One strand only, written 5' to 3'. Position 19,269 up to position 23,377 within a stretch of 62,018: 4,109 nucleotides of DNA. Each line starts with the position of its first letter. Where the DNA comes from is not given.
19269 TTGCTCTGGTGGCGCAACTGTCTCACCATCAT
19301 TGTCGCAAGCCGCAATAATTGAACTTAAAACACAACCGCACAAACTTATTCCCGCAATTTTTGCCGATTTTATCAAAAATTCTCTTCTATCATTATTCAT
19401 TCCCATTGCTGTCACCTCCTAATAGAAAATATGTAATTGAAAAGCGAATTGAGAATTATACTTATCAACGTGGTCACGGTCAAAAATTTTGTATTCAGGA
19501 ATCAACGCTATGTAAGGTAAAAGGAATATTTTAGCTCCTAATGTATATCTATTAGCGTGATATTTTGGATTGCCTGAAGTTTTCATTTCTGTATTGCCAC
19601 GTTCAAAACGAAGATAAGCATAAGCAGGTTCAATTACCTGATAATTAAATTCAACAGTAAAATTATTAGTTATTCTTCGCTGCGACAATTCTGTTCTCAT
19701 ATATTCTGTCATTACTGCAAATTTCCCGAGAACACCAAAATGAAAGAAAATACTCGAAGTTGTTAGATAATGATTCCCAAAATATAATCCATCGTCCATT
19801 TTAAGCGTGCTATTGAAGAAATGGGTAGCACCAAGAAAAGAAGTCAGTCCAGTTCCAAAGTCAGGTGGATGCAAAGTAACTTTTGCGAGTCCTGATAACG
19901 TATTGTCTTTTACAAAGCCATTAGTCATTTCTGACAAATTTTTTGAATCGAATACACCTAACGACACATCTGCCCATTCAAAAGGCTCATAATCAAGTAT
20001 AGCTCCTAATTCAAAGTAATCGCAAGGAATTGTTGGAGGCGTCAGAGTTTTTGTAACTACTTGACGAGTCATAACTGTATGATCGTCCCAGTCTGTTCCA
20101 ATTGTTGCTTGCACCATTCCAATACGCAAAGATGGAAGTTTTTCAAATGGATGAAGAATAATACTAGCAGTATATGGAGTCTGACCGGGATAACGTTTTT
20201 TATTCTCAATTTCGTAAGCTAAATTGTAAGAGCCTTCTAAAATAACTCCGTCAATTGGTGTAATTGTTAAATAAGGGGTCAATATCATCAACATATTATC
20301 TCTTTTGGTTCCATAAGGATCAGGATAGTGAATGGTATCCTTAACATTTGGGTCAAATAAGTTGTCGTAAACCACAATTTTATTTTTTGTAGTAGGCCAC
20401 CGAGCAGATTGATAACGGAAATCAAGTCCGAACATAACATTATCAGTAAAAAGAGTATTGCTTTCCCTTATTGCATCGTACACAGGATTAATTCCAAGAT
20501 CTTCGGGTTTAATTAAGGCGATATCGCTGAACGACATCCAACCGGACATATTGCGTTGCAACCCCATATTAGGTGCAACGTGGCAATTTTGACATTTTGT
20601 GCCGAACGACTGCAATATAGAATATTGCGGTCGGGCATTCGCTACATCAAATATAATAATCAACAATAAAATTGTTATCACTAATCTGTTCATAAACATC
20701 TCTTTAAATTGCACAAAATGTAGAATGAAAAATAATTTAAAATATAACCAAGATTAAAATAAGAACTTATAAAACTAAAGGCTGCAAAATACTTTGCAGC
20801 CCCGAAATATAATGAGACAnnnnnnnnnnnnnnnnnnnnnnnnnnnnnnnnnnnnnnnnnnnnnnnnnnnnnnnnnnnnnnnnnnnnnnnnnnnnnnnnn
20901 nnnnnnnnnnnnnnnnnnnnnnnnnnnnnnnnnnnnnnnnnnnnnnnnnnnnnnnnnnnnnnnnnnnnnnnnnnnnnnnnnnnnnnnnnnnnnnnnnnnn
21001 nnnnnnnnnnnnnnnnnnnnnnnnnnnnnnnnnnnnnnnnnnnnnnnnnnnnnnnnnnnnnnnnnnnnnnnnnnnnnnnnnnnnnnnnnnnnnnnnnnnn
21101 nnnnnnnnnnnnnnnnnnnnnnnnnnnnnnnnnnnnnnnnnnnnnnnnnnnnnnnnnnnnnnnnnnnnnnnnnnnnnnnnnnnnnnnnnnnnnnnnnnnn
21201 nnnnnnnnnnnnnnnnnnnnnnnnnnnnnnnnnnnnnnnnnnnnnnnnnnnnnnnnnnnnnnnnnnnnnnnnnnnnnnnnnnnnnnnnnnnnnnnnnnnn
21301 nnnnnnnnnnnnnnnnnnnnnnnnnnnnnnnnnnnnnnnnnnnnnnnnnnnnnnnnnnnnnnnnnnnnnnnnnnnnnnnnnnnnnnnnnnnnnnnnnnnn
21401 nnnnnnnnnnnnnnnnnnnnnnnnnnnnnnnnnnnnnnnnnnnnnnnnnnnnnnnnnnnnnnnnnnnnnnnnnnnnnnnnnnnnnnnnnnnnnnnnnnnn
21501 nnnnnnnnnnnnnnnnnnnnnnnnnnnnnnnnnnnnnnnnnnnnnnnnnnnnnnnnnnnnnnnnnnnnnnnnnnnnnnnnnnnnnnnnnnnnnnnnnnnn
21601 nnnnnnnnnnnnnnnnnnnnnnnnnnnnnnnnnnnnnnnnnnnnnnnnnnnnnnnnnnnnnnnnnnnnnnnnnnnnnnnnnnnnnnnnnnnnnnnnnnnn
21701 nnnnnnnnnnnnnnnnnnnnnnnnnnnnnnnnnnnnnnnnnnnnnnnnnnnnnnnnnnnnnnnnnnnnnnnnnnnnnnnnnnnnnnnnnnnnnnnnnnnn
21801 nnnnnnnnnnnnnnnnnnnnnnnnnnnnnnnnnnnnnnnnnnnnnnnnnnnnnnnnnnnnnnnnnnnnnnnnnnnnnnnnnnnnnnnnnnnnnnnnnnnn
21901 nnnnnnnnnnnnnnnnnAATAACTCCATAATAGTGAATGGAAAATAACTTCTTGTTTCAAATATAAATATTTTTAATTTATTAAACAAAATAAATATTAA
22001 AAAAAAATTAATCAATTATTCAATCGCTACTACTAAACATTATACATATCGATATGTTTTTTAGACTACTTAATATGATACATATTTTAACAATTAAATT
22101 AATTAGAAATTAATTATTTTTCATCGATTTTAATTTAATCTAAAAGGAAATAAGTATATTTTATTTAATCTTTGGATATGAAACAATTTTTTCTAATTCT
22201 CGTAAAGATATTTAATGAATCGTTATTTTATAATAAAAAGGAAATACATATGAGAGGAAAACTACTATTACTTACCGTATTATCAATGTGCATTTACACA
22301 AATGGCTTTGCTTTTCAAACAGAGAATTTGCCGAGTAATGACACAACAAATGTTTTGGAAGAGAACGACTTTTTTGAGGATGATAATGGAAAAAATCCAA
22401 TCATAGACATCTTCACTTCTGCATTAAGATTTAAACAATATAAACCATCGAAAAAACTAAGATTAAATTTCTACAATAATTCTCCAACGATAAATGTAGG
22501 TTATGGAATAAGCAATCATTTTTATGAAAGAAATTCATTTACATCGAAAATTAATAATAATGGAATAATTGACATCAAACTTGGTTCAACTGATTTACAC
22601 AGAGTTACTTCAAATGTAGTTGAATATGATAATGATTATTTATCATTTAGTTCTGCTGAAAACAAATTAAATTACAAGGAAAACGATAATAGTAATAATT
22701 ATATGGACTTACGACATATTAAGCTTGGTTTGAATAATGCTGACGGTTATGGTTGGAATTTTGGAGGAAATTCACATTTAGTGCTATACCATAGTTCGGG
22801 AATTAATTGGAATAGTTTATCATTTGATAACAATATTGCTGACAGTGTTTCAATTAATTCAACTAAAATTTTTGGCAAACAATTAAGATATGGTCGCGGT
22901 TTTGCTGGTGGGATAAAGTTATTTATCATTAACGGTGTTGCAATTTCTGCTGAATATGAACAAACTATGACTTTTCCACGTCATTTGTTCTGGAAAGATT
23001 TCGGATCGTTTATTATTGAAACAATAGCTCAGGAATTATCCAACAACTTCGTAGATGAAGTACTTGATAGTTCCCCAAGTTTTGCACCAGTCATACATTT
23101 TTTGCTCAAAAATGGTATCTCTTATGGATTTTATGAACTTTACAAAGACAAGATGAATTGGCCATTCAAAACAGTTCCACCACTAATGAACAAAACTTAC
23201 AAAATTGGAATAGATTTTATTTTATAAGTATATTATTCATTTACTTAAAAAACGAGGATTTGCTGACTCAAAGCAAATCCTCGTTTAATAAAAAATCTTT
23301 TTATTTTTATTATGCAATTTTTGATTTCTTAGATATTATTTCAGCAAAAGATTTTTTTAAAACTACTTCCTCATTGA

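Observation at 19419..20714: Cyc2-like fused cytochrome-porin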

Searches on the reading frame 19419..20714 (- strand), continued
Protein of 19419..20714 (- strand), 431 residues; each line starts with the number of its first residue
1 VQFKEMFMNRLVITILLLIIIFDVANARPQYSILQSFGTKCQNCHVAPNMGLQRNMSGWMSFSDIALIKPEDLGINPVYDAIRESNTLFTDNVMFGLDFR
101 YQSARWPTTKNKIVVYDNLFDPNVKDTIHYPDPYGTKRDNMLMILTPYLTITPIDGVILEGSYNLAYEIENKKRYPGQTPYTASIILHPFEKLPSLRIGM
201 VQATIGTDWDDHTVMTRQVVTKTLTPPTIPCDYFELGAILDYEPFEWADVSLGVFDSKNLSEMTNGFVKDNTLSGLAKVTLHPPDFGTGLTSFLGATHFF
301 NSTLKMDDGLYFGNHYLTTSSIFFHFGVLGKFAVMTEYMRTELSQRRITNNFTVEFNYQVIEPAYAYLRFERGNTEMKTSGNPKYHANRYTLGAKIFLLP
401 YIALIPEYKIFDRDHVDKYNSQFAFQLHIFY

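Call 94: find_encoding_contigs(protein=P0125, flank=4000, max_places=1)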
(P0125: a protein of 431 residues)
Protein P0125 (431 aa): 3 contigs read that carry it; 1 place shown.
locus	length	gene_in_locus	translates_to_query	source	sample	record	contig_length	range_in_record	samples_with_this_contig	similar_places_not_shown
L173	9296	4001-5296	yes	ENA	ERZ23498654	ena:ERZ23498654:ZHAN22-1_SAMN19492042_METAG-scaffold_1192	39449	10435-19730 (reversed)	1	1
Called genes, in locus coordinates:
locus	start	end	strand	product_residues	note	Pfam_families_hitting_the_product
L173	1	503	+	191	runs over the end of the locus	-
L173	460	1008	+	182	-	PF13185:GAF_2, PF01590:GAF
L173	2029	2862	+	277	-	-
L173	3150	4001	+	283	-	PF00355:Rieske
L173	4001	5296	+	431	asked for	-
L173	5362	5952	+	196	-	PF04264:YceI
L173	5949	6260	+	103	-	-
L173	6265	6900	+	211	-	-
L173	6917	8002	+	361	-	PF04055:Radical_SAM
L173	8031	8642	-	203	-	PF12766:Pyridox_oxase_2 (weak), PF01243:PNPOx_N, PF10590:PNP_phzG_C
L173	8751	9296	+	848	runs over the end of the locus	-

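Call 98: search_protein_families(library=ncbifam, proteins=[P0179, P0149, P0157], max_evalue=0.1)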
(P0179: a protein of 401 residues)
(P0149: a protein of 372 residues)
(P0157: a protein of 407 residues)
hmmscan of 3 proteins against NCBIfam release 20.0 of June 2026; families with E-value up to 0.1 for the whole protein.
P0179 (401 aa): 0 families

P0149 (372 aa): 0 families

P0157 (407 aa): 0 families

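Call 99: search_protein_families(library=pfam, proteins=[P0179, P0149, P0157], max_evalue=0.1)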
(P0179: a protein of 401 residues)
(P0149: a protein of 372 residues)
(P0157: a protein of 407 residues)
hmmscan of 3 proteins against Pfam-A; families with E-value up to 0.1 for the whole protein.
P0179 (401 aa): 0 families

P0149 (372 aa): 1 family
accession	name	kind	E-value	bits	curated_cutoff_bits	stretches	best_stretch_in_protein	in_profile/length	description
PF13609.12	Porin_4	-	6.1e-05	23.4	27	1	251-338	206-289/310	Gram-negative porin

P0157 (407 aa): 1 family
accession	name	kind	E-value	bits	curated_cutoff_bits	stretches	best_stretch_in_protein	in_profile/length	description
PF13505.12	OMP_b-brl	-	0.0015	19.2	28.7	0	325-397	121-158/175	Outer membrane protein beta-barrel domain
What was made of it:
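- Pfam and NCBIfam also have no model for authentic Cyc2, so the empty result carries no weight (calls 98, 99).
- Tried and rejected: Authentic Cyc2 and canonical-motif proteins also hit nothing (calls 98, 99), so the result carries no information.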

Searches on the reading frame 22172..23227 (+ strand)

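Call 3: search_protein_families(library=pfam, proteins=[window:22172-23227:+], max_evalue=0.1)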
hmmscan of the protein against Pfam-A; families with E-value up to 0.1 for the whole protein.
window:22172-23227:+ (351 aa): 1 family
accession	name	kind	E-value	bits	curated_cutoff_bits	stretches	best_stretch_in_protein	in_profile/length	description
PF11922.13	DUF3440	-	0.02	15.1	25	1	254-298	48-91/182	Domain of unknown function (DUF3440)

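Call 4: search_protein_families(library=ncbifam, proteins=[window:22172-23227:+], max_evalue=0.1)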
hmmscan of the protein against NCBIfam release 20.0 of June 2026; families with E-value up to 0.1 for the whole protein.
window:22172-23227:+ (351 aa): 0 families
